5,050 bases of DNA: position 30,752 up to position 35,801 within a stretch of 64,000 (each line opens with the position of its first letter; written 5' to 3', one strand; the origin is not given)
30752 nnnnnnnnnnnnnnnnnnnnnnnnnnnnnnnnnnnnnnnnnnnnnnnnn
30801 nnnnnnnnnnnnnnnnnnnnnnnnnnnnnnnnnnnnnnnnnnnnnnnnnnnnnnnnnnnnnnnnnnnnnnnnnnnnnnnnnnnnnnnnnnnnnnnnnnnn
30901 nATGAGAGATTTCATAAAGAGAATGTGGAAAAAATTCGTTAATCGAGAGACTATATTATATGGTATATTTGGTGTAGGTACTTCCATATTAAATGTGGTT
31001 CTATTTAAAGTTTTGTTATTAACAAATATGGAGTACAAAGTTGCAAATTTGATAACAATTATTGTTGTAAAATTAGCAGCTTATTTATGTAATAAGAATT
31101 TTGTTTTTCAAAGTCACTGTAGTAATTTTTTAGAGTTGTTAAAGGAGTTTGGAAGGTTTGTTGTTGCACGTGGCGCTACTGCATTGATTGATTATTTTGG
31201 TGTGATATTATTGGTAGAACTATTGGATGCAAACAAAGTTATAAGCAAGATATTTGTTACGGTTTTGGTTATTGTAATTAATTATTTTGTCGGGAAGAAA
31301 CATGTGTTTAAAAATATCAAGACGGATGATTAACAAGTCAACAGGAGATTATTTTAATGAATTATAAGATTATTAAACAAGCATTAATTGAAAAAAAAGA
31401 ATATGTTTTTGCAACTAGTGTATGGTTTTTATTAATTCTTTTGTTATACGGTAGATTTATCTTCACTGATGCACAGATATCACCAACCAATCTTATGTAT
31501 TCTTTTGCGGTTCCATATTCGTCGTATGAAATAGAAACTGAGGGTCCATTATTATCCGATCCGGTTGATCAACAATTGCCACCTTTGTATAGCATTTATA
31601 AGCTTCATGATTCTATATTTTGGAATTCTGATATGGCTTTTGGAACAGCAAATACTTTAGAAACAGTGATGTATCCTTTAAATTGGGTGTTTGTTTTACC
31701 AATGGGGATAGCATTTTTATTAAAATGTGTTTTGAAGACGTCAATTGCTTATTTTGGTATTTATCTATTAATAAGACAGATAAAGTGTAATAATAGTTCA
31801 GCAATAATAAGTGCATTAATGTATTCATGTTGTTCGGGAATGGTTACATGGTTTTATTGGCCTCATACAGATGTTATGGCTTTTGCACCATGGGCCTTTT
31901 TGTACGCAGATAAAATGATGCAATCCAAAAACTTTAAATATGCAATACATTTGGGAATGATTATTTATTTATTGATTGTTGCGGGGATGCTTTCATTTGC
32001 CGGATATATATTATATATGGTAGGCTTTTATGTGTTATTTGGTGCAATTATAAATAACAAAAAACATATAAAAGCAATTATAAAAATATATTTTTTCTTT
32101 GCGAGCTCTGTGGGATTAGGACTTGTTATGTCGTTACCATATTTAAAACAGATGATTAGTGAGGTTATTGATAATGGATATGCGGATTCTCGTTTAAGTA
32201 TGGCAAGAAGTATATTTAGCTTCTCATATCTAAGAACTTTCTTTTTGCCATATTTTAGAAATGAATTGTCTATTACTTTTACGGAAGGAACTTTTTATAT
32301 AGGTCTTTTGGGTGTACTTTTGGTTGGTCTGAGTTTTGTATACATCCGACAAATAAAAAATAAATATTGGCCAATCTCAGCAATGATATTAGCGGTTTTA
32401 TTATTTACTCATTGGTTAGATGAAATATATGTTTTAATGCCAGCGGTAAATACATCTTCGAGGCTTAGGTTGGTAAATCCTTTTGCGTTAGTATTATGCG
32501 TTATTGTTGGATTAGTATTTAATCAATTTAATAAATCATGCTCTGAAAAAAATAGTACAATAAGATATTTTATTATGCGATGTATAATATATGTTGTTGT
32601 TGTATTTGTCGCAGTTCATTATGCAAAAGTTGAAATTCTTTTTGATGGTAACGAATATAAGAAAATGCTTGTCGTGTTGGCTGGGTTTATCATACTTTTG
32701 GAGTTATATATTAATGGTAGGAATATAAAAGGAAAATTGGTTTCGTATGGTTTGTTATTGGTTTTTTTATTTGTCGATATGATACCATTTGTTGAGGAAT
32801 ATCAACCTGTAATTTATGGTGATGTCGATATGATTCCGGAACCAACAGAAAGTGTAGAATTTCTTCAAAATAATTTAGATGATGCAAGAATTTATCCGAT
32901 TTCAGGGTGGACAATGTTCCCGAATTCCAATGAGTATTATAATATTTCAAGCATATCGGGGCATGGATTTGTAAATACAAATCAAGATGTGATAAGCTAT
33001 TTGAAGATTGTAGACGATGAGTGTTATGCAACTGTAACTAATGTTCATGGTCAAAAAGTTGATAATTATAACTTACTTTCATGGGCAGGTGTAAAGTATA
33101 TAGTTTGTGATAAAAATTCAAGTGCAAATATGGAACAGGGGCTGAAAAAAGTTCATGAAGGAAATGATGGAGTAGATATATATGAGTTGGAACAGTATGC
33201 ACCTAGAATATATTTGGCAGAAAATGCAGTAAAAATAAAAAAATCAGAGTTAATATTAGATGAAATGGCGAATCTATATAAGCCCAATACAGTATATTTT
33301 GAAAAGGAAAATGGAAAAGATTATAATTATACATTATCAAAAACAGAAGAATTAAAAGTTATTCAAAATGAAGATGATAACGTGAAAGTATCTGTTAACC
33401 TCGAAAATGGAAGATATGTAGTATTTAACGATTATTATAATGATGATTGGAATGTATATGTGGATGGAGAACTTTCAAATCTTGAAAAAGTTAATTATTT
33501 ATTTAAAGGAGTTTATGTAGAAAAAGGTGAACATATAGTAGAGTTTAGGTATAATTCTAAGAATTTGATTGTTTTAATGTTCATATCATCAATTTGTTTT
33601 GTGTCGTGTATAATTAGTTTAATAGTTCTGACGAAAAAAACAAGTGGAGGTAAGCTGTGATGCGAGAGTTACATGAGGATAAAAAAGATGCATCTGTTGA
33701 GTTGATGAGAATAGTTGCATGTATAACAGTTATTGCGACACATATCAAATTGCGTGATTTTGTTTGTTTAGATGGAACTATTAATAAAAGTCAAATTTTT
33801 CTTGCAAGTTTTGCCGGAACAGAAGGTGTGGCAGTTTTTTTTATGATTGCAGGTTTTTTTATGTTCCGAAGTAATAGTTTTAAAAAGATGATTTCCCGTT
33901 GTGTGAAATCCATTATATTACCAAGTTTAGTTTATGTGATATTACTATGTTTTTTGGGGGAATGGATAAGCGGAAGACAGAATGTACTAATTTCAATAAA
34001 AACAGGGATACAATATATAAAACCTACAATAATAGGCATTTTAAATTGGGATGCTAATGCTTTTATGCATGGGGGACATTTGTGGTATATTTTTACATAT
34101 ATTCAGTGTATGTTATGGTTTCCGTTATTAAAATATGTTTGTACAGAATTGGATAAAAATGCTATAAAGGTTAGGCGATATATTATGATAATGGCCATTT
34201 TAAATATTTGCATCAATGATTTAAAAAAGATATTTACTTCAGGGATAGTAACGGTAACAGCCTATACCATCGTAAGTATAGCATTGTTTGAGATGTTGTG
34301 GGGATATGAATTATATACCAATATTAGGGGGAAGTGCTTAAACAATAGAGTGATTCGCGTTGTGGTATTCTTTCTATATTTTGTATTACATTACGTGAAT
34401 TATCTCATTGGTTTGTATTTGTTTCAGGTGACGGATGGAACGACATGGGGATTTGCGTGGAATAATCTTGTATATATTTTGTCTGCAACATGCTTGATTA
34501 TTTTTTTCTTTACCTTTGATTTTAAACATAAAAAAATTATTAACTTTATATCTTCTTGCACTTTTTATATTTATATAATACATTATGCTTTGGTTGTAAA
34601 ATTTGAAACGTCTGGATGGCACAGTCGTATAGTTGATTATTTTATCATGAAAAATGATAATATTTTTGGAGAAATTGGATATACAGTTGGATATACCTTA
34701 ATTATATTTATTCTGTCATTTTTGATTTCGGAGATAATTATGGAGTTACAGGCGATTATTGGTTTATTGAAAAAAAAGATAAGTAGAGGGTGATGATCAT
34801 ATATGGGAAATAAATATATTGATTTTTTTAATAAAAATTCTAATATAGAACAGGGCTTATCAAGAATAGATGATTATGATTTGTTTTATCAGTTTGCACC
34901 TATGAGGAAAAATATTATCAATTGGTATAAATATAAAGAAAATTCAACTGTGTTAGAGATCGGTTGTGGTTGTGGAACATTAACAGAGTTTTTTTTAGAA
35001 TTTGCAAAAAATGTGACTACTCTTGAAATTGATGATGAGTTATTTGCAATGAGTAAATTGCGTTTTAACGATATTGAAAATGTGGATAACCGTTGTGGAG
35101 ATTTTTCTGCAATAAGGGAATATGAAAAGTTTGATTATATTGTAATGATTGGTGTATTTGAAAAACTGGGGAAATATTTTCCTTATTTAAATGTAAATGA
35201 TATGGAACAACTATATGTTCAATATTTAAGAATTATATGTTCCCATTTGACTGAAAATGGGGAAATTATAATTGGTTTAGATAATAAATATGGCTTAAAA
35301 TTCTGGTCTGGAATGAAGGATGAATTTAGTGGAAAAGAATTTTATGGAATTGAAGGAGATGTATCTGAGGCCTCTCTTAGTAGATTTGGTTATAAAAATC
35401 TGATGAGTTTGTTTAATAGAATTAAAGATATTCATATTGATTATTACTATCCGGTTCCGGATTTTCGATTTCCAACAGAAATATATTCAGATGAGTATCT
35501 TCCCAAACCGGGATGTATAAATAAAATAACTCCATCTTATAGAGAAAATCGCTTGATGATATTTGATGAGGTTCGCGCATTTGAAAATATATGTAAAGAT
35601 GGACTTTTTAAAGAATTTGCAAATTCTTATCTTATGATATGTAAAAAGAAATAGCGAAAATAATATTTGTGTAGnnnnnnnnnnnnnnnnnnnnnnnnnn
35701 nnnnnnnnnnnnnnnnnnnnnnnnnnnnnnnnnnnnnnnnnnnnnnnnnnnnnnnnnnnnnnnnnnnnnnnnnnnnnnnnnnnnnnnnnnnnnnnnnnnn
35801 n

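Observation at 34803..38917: WbdD-style capping module (methyltransferase + kinase-like domain) joined by a coiled coil to a dual-GT2 polymerase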

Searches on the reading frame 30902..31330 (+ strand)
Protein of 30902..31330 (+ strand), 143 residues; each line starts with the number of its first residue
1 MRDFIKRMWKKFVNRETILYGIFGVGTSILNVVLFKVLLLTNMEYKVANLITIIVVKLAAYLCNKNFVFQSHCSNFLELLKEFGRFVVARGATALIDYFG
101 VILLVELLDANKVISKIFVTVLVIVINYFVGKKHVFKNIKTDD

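Call 5: search_protein_families(library=pfam, proteins=[window:30902-31330:+], max_evalue=0.01)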
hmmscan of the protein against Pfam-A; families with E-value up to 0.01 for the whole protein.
window:30902-31330:+ (143 aa): 1 family
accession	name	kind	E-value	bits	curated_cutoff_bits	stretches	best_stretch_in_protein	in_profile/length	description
PF04138.20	GtrA_DPMS_TM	-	1.1e-16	61.5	26.1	1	20-136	2-117/117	GtrA/DPMS, transmembrane domain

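Call 6: search_protein_families(library=ncbifam, proteins=[window:30902-31330:+], max_evalue=0.01)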
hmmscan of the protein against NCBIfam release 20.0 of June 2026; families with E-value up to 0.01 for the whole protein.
window:30902-31330:+ (143 aa): 0 families

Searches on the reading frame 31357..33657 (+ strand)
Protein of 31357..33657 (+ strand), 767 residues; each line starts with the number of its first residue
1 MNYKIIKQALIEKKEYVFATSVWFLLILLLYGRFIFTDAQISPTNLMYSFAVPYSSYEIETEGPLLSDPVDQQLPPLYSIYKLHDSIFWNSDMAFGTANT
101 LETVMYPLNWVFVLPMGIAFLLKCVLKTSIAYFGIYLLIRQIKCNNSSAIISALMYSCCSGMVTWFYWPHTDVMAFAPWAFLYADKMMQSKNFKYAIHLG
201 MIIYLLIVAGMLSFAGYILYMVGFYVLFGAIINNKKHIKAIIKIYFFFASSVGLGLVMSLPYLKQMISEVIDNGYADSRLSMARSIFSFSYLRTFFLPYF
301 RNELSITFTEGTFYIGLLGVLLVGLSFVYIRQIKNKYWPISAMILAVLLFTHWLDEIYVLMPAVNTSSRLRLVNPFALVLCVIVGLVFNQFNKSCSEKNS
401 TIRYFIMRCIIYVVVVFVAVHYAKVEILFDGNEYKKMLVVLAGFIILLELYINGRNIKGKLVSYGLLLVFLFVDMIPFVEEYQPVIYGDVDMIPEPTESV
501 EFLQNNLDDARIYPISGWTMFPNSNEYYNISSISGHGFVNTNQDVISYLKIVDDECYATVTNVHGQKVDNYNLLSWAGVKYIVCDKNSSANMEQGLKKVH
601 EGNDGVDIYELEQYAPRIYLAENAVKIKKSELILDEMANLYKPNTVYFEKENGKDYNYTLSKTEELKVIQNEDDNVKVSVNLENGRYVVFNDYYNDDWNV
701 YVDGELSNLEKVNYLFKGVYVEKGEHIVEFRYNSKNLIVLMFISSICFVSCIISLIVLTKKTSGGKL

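Call 5: search_protein_families(library=pfam, proteins=[window:31357-33657:+], max_evalue=0.01)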
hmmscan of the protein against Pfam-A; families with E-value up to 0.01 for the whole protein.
window:31357-33657:+ (767 aa): 2 families
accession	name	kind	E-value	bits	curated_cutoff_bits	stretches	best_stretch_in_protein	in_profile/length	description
PF09586.16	YfhO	-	8e-18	64.6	28.5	2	644-744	732-835/835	Bacterial membrane protein YfhO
PF24677.1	DUF7657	-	8.2e-05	21.9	26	1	101-354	94-361/401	Domain of unknown function (DUF7657)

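Call 6: search_protein_families(library=ncbifam, proteins=[window:31357-33657:+], max_evalue=0.01)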
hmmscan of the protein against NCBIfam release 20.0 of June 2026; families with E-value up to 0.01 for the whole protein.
window:31357-33657:+ (767 aa): 0 families

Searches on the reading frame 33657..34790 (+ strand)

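Call 5: search_protein_families(library=pfam, proteins=[window:33657-34790:+], max_evalue=0.01)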
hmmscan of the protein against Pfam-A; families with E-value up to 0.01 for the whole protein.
window:33657-34790:+ (378 aa): 1 family
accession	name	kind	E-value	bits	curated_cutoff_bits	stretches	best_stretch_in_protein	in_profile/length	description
PF01757.29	Acyl_transf_3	-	2.6e-23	83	31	1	12-358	2-325/326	Acyltransferase domain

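Call 6: search_protein_families(library=ncbifam, proteins=[window:33657-34790:+], max_evalue=0.01)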
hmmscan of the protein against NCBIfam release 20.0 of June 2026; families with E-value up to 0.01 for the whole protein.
window:33657-34790:+ (378 aa): 0 families

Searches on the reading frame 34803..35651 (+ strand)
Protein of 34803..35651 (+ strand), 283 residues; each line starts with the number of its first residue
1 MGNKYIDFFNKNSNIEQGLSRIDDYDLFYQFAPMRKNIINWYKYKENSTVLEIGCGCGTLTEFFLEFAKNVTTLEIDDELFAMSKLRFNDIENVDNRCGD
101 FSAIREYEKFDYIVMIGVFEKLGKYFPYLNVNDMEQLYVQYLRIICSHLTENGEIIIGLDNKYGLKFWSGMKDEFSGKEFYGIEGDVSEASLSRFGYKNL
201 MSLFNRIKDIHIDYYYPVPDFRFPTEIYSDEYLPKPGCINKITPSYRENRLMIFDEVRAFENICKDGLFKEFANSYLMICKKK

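Call 5: search_protein_families(library=pfam, proteins=[window:34803-35651:+], max_evalue=0.01)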
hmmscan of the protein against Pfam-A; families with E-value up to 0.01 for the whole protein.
window:34803-35651:+ (283 aa): 10 families
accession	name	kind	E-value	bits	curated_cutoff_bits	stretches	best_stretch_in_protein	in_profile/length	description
PF00398.26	RrnaAD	-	3.8e-10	39.7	24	1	36-100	20-84/263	Ribosomal RNA adenine dimethylase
PF08242.18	Methyltransf_12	-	1.2e-08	36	30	1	51-127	1-79/98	Methyltransferase domain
PF13649.12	Methyltransf_25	-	7.4e-08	33.4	27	1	50-120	1-75/97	Methyltransferase domain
PF13847.12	Methyltransf_31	-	3.2e-07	30.6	27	1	45-158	2-110/145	Methyltransferase domain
PF13489.12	Methyltransf_23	-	4.2e-07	30.3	27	1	45-157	21-116/164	Methyltransferase domain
PF05401.17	NodS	-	4.6e-07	30.3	24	1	46-119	43-116/201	Nodulation protein S (NodS)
PF02353.26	CMAS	-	7.9e-07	29.1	27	1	40-124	56-142/273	Mycolic acid cyclopropane synthetase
PF08241.18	Methyltransf_11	-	1.6e-06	29.1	21.2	1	51-122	1-73/95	Methyltransferase domain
PF01135.25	PCMT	-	0.00038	20.7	20.3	1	34-100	61-132/210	Protein-L-isoaspartate(D-aspartate) O-methyltransferase (PCMT)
PF05175.20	MTS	-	0.00097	19.3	23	1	46-115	31-104/170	Methyltransferase small domain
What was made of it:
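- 34803..35654 (+): Stand-alone class I SAM methyltransferase (283 aa); predicted phospho-sugar (phosphate) O-methyltransferase of the terminator. Pfam methyltransferase families (call 5).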

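Call 6: search_protein_families(library=ncbifam, proteins=[window:34803-35651:+], max_evalue=0.01)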
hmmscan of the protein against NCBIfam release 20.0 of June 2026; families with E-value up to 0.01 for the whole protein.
window:34803-35651:+ (283 aa): 27 families (the best 25 are shown)
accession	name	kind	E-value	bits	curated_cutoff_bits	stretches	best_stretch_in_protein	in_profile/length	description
TIGR00755.1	ksgA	equivalog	4.9e-12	45.7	171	1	34-105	17-88/256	16S rRNA (adenine(1518)-N(6)/adenine(1519)-N(6))-dimethyltransferase RsmA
NF000499.2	Erm23S_rRNA_broad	equivalog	8.5e-09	35.2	212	1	36-101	13-78/244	23S ribosomal RNA methyltransferase Erm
NF008686.0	PRK11705.1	equivalog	1.4e-08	34.2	400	1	41-131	162-252/383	cyclopropane fatty acyl phospholipid synthase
NF043040.1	corrin_prot_MT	hypoth_equivalog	1.5e-08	34.4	180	1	32-123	28-124/216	corrinoid protein-associated methyltransferase CpaM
NF001453.0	PRK00312.1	equivalog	2.5e-07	30.5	188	1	37-123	71-160/217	protein-L-isoaspartate(D-aspartate) O-methyltransferase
NF041650.1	nod_mtase_NodS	equivalog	4.1e-07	29.9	300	1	48-124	40-116/190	nodulation methyltransferase NodS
NF053839.1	CPFASynBruc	equivalog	9.3e-07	28.1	600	1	43-124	171-254/410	cyclopropane fatty acid synthase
NF011529.0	PRK14968.1-3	equivalog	1.3e-06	27.9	162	1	38-115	26-104/198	putative methyltransferase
NF012220.1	erm_B_23S_MT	exception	2.1e-06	27.5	525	1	36-86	19-71/245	23S rRNA (adenine(2058)-N(6))-methyltransferase Erm(B)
TIGR02021.1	BchM-ChlM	equivalog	6.7e-06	25.7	158.9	1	33-118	39-127/218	magnesium protoporphyrin IX methyltransferase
NF012222.1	erm_A_23S_MT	exception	1.2e-05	25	475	1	36-96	20-80/243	23S rRNA (adenine(2058)-N(6))-methyltransferase Erm(A)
NF012223.0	erm_F_23S_MT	exception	1.6e-05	24.4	575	1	38-114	25-100/266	23S rRNA (adenine(2058)-N(6))-methyltransferase Erm(F)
NF000337.1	erm_SHROVE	exception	2.2e-05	23.9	320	1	38-106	20-88/248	ErmE/ErmH/ErmO/ErmR family 23S rRNA (adenine(2058)-N(6))-methyltransferase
TIGR01983.1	UbiG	equivalog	2.5e-05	23.7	102.95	1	43-122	46-129/228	bifunctional 2-polyprenyl-6-hydroxyphenol methylase/3-demethylubiquinol 3-O-methyltransferase UbiG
NF040703.1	cyclopro_CfaB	exception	3.8e-05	22.6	650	1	43-124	156-241/393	C17 cyclopropane fatty acid synthase CfaB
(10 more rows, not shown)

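Call 8: search_solved_structures(query=window:34803-35651:+, max_evalue=1, show_alignments=2)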
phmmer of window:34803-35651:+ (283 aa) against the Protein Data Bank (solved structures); distinct sequences matched with E-value up to 1: 43.
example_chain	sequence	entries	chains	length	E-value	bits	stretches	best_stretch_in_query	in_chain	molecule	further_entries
2h1r_A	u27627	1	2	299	2.4e-05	27.4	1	37-100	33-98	Dimethyladenosine transferase, putative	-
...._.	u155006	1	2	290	3.3e-05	26.9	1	39-141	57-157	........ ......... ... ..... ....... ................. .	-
8x4o_A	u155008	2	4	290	4.4e-05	26.5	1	39-141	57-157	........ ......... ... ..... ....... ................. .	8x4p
8x3w_A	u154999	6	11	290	4.5e-05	26.5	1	39-141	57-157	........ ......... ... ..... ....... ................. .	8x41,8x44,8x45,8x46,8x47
1yub_A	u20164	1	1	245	7.2e-05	25.8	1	35-89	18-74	RRNA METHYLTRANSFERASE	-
5z9o_A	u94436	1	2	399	9.7e-05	25.4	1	36-124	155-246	Cyclopropane-fatty-acyl-phospholipid synthase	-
8x4g_A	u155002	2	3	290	0.00017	24.5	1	39-141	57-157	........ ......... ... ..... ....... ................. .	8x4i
3tqs_A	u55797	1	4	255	0.0011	21.9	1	37-95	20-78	Ribosomal RNA small subunit methyltransferase A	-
1kpi_A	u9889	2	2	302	0.0017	21.3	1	35-122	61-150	CYCLOPROPANE-FATTY-ACYL-PHOSPHOLIPID SYNTHASE 2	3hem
8x8i_A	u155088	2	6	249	0.0019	21.1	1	37-116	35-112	Malonyl-[acyl-carrier protein] O-methyltransferase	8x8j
6rbd_y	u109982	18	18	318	0.0019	21.1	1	36-103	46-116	Dimethyladenosine transferase | rRNA adenine N(6)-methyltransferase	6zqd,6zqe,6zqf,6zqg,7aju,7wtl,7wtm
6ifv_A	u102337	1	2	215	0.0023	20.8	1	37-95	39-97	Ribosomal RNA small subunit methyltransferase A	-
6ifw_A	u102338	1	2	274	0.0034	20.3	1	37-95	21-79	Ribosomal RNA small subunit methyltransferase A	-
6ifx_A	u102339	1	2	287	0.0038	20.1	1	37-95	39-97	Ribosomal RNA small subunit methyltransferase A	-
6ifs_A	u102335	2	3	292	0.0039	20.1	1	37-95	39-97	Ribosomal RNA small subunit methyltransferase A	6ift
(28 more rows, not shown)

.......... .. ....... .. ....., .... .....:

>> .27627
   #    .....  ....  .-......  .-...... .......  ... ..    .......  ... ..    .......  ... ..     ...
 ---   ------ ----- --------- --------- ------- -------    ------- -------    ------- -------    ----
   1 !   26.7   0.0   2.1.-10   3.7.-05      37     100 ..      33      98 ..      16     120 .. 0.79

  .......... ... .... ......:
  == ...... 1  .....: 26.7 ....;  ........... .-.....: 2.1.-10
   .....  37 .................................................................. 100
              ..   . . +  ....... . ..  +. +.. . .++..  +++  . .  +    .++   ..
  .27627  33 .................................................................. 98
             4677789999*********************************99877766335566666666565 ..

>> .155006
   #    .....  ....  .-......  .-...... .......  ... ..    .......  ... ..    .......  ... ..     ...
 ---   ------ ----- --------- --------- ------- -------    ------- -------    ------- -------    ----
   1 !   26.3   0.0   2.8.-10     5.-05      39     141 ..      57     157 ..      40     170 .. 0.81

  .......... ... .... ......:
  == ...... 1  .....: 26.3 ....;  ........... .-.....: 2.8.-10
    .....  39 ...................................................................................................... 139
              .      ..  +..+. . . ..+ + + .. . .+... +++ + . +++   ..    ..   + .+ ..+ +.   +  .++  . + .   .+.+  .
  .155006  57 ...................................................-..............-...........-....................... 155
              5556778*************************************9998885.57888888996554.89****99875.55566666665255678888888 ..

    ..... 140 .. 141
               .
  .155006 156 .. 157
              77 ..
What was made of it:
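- The window methyltransferase's own best PDB hits are generic rRNA and cyclopropane-fatty-acid methyltransferases (call 8).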

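Call 12: search_protein_families(library=pfam, proteins=[window:34803-35651:+], max_evalue=10)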
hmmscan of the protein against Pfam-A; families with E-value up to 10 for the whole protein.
seq(283 aa): 13 families
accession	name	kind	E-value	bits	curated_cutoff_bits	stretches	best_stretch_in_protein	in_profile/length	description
PF00398.26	RrnaAD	-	3.8e-10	39.7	24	1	36-100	20-84/263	Ribosomal RNA adenine dimethylase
PF08242.18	Methyltransf_12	-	1.2e-08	36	30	1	51-127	1-79/98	Methyltransferase domain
PF13649.12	Methyltransf_25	-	7.4e-08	33.4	27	1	50-120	1-75/97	Methyltransferase domain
PF13847.12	Methyltransf_31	-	3.2e-07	30.6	27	1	45-158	2-110/145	Methyltransferase domain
PF13489.12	Methyltransf_23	-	4.2e-07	30.3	27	1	45-157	21-116/164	Methyltransferase domain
PF05401.17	NodS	-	4.6e-07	30.3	24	1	46-119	43-116/201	Nodulation protein S (NodS)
PF02353.26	CMAS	-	7.9e-07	29.1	27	1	40-124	56-142/273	Mycolic acid cyclopropane synthetase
PF08241.18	Methyltransf_11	-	1.6e-06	29.1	21.2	1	51-122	1-73/95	Methyltransferase domain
PF01135.25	PCMT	-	0.00038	20.7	20.3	1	34-100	61-132/210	Protein-L-isoaspartate(D-aspartate) O-methyltransferase (PCMT)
PF05175.20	MTS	-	0.00097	19.3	23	1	46-115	31-104/170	Methyltransferase small domain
PF03848.20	TehB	-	0.018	14.9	20.4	1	25-122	9-108/193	Tellurite resistance protein TehB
PF21125.3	MPN_2A_DUB_like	-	0.035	14.2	27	1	34-53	84-103/171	BRCA1-A complex subunit Abraxas 1 MPN domain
PF07021.18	MetW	-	0.11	12.5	21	1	45-115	12-81/193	Methionine biosynthesis protein MetW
